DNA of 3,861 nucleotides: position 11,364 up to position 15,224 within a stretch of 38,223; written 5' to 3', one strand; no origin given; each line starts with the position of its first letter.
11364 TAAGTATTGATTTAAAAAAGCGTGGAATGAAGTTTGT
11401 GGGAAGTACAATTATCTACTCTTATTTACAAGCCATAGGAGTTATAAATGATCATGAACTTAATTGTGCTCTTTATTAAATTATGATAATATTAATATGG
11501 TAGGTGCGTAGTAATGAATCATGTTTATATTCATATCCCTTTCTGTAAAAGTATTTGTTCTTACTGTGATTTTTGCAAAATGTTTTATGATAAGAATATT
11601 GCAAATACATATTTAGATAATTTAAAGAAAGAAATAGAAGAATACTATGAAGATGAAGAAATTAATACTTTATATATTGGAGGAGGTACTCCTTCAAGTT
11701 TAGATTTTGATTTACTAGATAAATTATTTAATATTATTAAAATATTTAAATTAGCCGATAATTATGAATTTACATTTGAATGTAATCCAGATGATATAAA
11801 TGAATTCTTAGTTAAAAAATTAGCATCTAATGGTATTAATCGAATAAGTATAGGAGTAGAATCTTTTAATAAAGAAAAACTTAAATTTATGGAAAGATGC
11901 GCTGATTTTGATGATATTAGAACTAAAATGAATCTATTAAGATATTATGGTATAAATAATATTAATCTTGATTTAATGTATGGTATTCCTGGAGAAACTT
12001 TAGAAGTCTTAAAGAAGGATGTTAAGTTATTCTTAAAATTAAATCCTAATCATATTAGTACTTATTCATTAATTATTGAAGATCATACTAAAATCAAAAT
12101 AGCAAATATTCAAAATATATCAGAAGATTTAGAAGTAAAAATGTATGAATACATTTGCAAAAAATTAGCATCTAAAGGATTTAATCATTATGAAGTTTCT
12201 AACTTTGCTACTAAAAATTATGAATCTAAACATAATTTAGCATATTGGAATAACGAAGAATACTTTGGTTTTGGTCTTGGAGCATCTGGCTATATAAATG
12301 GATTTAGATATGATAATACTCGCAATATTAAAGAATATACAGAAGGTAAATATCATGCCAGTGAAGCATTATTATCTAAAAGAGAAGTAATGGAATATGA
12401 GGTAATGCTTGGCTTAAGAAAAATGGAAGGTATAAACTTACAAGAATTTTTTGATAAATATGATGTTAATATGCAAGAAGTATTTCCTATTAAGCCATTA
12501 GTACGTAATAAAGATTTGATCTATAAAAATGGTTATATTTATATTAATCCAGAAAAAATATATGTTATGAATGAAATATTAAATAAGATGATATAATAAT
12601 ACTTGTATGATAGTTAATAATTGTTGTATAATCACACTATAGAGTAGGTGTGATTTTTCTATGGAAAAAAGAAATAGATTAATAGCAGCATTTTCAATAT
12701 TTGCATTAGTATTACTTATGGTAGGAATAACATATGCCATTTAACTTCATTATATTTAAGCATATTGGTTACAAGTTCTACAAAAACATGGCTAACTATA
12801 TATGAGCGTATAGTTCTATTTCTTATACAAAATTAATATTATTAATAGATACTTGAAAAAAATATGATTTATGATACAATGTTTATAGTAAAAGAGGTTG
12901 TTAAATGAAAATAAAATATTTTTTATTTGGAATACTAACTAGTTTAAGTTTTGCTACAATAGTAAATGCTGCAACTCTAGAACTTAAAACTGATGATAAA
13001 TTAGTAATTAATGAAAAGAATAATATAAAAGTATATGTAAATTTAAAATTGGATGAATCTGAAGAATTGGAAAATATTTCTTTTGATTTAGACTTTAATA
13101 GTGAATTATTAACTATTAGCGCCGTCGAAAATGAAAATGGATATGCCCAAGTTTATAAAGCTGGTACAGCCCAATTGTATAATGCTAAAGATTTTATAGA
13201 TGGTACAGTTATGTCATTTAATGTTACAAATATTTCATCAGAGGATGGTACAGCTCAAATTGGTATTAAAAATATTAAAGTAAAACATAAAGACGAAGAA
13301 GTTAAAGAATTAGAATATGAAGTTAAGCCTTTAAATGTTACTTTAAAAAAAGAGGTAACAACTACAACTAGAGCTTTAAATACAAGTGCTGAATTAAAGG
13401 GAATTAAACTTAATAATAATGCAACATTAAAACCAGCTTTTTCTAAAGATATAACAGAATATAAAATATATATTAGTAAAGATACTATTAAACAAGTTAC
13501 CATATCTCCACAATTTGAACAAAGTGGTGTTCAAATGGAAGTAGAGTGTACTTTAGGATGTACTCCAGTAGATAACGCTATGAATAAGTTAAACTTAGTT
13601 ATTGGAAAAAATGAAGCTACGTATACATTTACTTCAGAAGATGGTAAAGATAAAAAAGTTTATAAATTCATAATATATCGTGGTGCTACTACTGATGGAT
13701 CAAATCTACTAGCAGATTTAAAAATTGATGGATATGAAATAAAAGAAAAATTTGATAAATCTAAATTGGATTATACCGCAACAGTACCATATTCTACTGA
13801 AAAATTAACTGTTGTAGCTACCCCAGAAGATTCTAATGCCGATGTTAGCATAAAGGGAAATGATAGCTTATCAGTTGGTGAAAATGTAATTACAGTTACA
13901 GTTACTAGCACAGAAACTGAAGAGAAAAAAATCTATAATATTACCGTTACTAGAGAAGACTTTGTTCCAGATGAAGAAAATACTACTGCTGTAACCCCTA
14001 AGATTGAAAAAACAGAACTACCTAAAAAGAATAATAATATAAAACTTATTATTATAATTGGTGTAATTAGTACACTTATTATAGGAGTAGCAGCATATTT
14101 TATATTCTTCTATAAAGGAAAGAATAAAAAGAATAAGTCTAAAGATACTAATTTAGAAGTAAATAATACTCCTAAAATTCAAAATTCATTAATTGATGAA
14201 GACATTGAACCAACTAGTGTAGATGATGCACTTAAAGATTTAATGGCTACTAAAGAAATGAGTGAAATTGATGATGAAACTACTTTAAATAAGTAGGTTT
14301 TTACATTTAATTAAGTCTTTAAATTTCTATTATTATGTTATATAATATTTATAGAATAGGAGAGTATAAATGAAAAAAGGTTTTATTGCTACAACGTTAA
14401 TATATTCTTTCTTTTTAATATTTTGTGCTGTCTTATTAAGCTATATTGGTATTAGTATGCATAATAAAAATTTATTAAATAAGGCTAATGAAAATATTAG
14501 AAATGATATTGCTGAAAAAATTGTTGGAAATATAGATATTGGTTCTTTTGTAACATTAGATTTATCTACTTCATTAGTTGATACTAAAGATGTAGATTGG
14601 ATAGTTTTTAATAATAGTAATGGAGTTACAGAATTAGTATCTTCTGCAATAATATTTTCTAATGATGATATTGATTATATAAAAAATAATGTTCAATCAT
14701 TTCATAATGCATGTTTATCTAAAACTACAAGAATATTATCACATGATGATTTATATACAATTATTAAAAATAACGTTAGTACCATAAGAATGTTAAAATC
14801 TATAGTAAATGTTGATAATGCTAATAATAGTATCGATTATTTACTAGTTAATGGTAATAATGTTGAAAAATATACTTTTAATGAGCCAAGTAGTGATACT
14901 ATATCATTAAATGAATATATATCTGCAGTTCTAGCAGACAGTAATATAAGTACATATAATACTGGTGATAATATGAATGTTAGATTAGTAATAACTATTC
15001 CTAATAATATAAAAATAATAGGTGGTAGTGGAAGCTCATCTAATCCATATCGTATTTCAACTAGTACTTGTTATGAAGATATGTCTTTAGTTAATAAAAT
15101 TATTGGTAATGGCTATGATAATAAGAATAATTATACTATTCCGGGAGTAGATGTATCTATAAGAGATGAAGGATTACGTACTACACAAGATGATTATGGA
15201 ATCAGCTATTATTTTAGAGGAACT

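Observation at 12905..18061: Four-gene envelope module between hemW and frr: cadherin-like anchor protein, two giant pseudopilin-like paralogs and a tail-anchored protein, with no pilus machinery in cis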

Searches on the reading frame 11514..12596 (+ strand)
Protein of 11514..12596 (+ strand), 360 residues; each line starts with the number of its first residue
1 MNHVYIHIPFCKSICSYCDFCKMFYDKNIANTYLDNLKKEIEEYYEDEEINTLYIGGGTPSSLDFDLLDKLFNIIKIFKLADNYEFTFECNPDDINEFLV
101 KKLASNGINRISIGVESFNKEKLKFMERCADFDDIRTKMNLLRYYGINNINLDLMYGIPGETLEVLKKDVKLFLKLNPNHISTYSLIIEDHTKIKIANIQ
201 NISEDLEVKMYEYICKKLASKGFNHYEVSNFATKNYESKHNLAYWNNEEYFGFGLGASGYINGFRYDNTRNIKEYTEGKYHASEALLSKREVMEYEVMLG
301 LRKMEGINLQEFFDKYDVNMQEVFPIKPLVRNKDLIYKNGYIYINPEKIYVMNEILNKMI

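Call 5: search_protein_families(library=ncbifam, proteins=[window:11514-12596:+], max_evalue=1)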
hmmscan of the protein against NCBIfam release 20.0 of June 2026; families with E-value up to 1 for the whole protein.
window:11514-12596:+ (360 aa): 37 families (the best 25 are shown)
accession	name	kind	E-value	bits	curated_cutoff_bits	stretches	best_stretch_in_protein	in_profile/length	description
TIGR00539.1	hemN_rel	equivalog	1.7e-91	307.1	205.4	1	4-326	3-334/361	radical SAM family heme chaperone HemW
NF004567.0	PRK05904.1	equivalog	1.3e-69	235.1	355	1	2-312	7-313/353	coproporphyrinogen III oxidase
TIGR04107.1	rSAM_HutW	equivalog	8.2e-54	183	400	1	3-283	41-333/419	heme anaerobic degradation radical SAM methyltransferase ChuW/HutW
NF005133.0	PRK06582.1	equivalog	1.6e-53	182.2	597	1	4-360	14-389/390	coproporphyrinogen III oxidase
NF006067.1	PRK08208.1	equivalog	1.1e-50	172.8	380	1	3-329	37-384/427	STM4012 family radical SAM protein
NF006385.0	PRK08629.1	equivalog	2.1e-49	168.5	355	1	4-322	55-374/439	coproporphyrinogen III oxidase family protein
TIGR03994.1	rSAM_HemZ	equivalog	2.5e-44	152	321.4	1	4-226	87-318/401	coproporphyrinogen dehydrogenase HemZ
TIGR00538.1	hemN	equivalog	1.2e-41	143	324.95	1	4-353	52-425/454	oxygen-independent coproporphyrinogen III oxidase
NF006064.0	PRK08207.2-2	equivalog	3.8e-32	111.9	504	1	4-248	147-399/465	coproporphyrinogen III oxidase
NF006060.0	PRK08207.1-3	equivalog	2.3e-31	109.1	653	1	4-213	152-376/477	coproporphyrinogen III oxidase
NF006061.0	PRK08207.1-4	equivalog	1.9e-28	99.5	702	1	4-187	176-369/501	coproporphyrinogen III oxidase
TIGR04419.1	no_iron_rSAM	equivalog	1.2e-24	87.5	300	1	14-354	8-357/378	HemN-related non-iron pseudo-SAM protein PsgB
NF006059.0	PRK08207.1-1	equivalog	5e-24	84.9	1012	1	4-189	174-369/496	coproporphyrinogen III oxidase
NF006062.0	PRK08207.1-5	equivalog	1.9e-23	83.1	1007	1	3-229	150-394/476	coproporphyrinogen III oxidase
NF006065.0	PRK08207.2-4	equivalog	1.8e-22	80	922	1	4-227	171-409/484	coproporphyrinogen III oxidase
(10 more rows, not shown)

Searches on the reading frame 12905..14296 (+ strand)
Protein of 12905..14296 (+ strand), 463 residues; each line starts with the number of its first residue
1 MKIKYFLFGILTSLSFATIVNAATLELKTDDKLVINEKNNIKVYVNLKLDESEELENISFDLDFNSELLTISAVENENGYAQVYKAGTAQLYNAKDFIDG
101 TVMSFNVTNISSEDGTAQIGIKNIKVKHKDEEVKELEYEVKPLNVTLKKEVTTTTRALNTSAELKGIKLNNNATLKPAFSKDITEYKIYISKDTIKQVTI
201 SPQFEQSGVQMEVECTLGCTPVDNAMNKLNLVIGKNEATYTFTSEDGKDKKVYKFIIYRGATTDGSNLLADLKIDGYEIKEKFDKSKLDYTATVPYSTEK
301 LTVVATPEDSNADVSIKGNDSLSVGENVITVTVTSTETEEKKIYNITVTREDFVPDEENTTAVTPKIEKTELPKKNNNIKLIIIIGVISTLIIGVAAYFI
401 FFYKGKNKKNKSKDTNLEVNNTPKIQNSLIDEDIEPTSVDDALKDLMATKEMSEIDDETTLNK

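Call 4: search_protein_families(library=pfam, proteins=[window:12905-14296:+], max_evalue=1)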
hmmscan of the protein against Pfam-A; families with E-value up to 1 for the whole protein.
window:12905-14296:+ (463 aa): 2 families
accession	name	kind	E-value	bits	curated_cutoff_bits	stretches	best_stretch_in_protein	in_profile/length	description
PF12733.13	Cadherin-like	-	9.7e-23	80.9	24.2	2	270-351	2-89/89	Cadherin-like beta sandwich domain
PF09716.15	ETRAMP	-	0.00047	20.5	29.1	1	355-409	28-81/81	Malarial early transcribed membrane protein (ETRAMP)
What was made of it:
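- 12905..14296 (+): Surface protein in the variable adhesin slot. It has a Sec-type signal, two Cadherin-like beta-sandwich domains, one TM (aa 382-400) and a cytoplasmic tail of about 60 aa. Pfam PF12733, E 9.7e-23, two stretches (call 4).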

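Call 5: search_protein_families(library=ncbifam, proteins=[window:12905-14296:+], max_evalue=1)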
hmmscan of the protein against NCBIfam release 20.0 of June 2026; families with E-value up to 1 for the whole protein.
window:12905-14296:+ (463 aa): 6 families
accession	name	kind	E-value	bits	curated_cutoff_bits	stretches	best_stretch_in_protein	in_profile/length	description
NF004285.1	PRK05696.1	equivalog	0.0013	18.6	179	1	371-424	10-64/171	flagellar basal body-associated protein FliL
NF009420.1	PRK12785.1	equivalog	0.0049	16.7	197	1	369-413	10-54/161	flagellar basal body-associated protein FliL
TIGR01495.1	ETRAMP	paralog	0.05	13.6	32.75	1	362-413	34-83/85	ETRAMP family protein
NF033486.1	harvest_ssl1498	equivalog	0.12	12.3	45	1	362-396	12-45/53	photosystem II assembly protein Psb34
NF005404.0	PRK06954.1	subfamily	0.2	10.7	687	1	117-184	182-245/397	acetyl-CoA C-acetyltransferase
NF033158.1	Myrrcad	domain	0.31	10.6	33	1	377-411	1-36/36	MyrrCad domain-containing protein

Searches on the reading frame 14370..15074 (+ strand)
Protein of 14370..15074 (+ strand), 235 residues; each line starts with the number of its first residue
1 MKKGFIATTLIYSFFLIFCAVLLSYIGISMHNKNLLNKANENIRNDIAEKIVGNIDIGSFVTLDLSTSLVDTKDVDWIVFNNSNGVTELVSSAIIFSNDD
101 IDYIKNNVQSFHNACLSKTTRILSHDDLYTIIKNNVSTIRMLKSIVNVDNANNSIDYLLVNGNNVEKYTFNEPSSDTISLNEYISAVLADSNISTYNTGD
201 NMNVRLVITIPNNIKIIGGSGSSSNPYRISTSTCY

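Call 78: search_protein_representatives(protein=window:14370-15074:+)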
Query: 235 residues. Proteins with E-value up to 0.001 (for the whole library): 105; up to 1e-10: 35; up to 1e-30: 9. The best 105 are listed.
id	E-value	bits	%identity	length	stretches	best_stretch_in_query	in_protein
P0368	8.1e-61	221.6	50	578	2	3-235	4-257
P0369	6.6e-60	218.6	45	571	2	2-235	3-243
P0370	1.6e-58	214.1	46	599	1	2-235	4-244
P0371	2.6e-43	164.4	47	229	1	2-230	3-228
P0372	2.2e-40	154.8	43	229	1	2-229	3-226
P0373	6.8e-40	153.2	47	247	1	2-229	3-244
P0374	1.2e-36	142.7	45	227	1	2-234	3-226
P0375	2.0e-36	141.9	45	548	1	2-235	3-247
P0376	1.5e-34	135.8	43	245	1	2-234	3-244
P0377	1.3e-30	122.9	34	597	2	2-234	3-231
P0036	1.9e-24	102.8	34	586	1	1-235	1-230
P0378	1.9e-24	102.7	37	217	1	2-228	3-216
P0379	2.6e-24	102.3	42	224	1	2-234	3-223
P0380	4.9e-21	91.6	39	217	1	2-231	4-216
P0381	1.0e-19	87.3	34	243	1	2-229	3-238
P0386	2.2e-15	73.1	35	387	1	2-229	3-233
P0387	9.8e-15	71.0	39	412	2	1-87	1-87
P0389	7.1e-14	68.2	33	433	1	2-229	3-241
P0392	2.3e-13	66.5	34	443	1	2-229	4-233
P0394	3.3e-13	66.0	35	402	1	2-229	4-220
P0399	2.3e-11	60.0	46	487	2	2-108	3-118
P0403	1.3e-10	57.6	29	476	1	2-230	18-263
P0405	8.1e-09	51.7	32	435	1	2-230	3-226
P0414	2.7e-07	46.7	40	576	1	2-90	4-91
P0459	6.1e-04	35.7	27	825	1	2-230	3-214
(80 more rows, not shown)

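Call 79: search_protein_families(library=pfam, proteins=[P0386, P0387, P0389, P0392, P0394, P0399, P0403, P0405, P0459, P0414], max_evalue=0.01)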
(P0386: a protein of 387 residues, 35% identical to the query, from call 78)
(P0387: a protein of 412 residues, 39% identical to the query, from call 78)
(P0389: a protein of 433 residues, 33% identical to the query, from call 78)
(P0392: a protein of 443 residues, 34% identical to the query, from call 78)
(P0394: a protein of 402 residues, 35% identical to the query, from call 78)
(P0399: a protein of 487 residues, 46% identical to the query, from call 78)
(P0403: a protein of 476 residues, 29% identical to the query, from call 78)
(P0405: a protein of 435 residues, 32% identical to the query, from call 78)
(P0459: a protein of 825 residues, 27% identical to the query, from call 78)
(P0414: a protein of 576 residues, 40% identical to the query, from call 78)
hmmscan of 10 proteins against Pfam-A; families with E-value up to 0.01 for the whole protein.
P0386 (387 aa): 0 families

P0387 (412 aa): 0 families

P0389 (433 aa): 1 family
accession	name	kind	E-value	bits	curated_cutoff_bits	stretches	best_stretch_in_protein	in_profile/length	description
PF13385.13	Laminin_G_3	-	0.0013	19.4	27.6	1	321-421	41-150/151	Concanavalin A-like lectin/glucanases superfamily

P0392 (443 aa): 1 family
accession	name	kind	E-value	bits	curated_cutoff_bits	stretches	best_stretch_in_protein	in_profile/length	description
PF13385.13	Laminin_G_3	-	1.3e-08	35.6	27.6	1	289-430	16-150/151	Concanavalin A-like lectin/glucanases superfamily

P0394 (402 aa): 0 families

P0399 (487 aa): 1 family
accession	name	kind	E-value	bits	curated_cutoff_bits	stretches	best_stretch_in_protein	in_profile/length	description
PF13385.13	Laminin_G_3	-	0.0018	18.9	27.6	1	402-474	77-150/151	Concanavalin A-like lectin/glucanases superfamily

P0403 (476 aa): 1 family
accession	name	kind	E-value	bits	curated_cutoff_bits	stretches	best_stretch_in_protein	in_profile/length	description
PF13385.13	Laminin_G_3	-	1.2e-06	29.2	27.6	1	365-467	41-151/151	Concanavalin A-like lectin/glucanases superfamily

P0405 (435 aa): 1 family
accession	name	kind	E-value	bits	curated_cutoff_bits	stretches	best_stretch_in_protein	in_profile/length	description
PF13385.13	Laminin_G_3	-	0.0038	17.8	27.6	1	364-424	84-151/151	Concanavalin A-like lectin/glucanases superfamily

P0459 (825 aa): 1 family
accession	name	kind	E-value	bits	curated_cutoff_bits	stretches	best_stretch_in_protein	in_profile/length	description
PF02368.24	Big_2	-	1.1e-11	44.9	22.8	1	226-298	3-77/79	Bacterial Ig-like domain (group 2)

P0414 (576 aa): 2 families
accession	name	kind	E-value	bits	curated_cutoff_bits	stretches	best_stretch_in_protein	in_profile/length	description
PF12810.13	ALK_LTK_GRD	-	2.1e-45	156.1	24.5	1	308-575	6-243/243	ALK/LTK, Glycine-rich domain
PF18200.7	Big_11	-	0.0075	16.6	25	0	45-84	8-50/87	Bacterial Ig-like domain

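Call 82: search_solved_structures(query=A7, max_evalue=1)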
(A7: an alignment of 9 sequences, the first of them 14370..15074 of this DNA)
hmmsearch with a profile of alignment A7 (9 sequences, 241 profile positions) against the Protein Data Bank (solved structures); distinct sequences matched with E-value up to 1: 2.
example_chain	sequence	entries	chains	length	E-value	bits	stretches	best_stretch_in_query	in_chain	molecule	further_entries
6k2f_A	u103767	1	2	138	0.89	12.6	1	103-170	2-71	Actin binding protein family protein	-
4ga4_A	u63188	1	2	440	0.93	12.5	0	27-65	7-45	Putative thymidine phosphorylase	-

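Call 88: find_encoding_contigs(protein=P0414, flank=10000, max_places=2)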
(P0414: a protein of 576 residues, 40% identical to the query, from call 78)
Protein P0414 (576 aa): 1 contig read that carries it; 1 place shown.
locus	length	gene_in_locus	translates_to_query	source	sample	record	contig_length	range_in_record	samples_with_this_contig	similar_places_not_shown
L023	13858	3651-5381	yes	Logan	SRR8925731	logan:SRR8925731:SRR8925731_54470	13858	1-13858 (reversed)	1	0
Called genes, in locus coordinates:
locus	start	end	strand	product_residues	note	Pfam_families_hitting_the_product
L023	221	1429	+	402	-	PF00579:tRNA-synt_1b, PF22421:SYY_C-terminal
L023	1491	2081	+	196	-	PF03729:DUF308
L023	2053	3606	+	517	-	PF13091:PLDc_2, PF00614:PLDc (weak), PF13091:PLDc_2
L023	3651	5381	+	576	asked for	PF12810:ALK_LTK_GRD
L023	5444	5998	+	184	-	PF04011:LemA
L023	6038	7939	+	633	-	PF09972:DUF2207, PF20990:DUF2207_C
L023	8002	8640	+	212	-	PF01863:YgjP-like, PF10263:SprT-like (weak)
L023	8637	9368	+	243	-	PF22435:MRM3-like_sub_bind, PF00588:SpoU_methylase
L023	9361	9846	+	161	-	PF01782:RimM, PF05239:PRC (weak), PF24986:PRC_RimM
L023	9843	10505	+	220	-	PF01746:tRNA_m1G_MT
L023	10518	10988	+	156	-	-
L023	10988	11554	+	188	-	PF12710:HAD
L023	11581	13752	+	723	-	PF17764:PriA_3primeBD, PF00270:DEAD, PF04851:ResIII, PF18319:Zn_ribbon_PriA, PF00271:Helicase_C, PF18074:PriA_C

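Call 89: find_encoding_contigs(protein=P0459, flank=10000, max_places=2)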
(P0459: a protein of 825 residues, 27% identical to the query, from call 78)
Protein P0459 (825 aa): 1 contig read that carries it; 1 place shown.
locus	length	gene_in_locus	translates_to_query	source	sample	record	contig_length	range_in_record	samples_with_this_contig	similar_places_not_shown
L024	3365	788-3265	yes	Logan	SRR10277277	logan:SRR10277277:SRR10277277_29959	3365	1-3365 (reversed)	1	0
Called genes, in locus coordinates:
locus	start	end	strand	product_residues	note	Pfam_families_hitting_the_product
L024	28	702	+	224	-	PF01520:Amidase_3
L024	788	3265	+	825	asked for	PF02368:Big_2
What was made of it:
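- Tried and rejected: Their contexts were uninformative (calls 88, 89).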
